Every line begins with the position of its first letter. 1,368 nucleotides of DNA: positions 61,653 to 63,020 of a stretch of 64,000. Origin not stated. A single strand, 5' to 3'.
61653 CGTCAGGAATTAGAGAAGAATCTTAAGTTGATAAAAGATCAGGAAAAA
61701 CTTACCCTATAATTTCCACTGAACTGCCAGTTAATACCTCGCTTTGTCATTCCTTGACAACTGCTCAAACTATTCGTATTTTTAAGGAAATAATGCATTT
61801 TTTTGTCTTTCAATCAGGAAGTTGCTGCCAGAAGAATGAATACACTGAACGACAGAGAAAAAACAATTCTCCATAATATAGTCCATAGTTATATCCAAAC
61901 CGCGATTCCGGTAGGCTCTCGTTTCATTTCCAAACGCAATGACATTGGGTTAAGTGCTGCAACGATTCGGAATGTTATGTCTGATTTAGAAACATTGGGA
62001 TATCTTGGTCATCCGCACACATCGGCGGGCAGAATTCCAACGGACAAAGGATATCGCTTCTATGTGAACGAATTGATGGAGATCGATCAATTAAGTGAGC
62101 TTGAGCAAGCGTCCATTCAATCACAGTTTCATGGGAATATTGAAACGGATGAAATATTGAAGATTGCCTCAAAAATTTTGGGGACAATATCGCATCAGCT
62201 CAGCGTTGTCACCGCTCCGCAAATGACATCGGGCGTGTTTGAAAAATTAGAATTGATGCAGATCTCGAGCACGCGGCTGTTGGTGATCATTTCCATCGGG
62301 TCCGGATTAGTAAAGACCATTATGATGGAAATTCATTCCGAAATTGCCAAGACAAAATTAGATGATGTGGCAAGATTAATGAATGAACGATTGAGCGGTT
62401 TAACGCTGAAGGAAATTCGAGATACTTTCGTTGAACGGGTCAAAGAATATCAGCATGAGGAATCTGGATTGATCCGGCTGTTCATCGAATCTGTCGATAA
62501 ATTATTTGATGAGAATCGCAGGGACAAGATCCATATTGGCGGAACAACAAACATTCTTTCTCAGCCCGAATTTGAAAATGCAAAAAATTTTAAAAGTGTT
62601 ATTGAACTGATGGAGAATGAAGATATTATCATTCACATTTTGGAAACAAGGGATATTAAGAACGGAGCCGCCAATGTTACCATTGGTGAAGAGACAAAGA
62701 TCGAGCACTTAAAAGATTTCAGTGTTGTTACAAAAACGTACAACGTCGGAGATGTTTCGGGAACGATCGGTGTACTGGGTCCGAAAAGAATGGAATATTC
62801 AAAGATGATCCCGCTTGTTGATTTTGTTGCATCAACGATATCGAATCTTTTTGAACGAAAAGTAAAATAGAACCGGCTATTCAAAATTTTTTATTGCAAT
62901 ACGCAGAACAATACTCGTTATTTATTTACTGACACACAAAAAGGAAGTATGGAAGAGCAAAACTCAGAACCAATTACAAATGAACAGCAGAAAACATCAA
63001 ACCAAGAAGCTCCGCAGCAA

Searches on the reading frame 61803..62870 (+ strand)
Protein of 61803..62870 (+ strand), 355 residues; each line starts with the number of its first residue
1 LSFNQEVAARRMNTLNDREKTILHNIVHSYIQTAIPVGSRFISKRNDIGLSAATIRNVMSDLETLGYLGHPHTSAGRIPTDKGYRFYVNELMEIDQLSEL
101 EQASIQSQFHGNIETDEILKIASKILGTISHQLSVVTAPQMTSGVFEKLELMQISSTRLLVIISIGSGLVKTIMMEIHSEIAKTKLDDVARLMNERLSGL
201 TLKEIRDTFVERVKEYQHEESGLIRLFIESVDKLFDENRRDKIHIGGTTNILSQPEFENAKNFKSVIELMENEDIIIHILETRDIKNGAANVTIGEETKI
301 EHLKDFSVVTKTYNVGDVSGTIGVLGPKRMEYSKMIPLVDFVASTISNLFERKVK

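Call 84: search_protein_families(library=pfam, proteins=[window:61803-62870:+], max_evalue=0.001)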
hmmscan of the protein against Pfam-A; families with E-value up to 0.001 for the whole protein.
window:61803-62870:+ (355 aa): 2 families
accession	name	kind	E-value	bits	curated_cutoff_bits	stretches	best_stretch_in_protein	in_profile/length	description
PF01628.27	HrcA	-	3.7e-57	194.2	22.2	1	116-336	1-215/215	HrcA protein C terminal domain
PF03444.21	HrcA_DNA-bdg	-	3.9e-05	23.7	21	1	15-86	2-72/79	Winged helix-turn-helix transcription repressor, HrcA DNA-binding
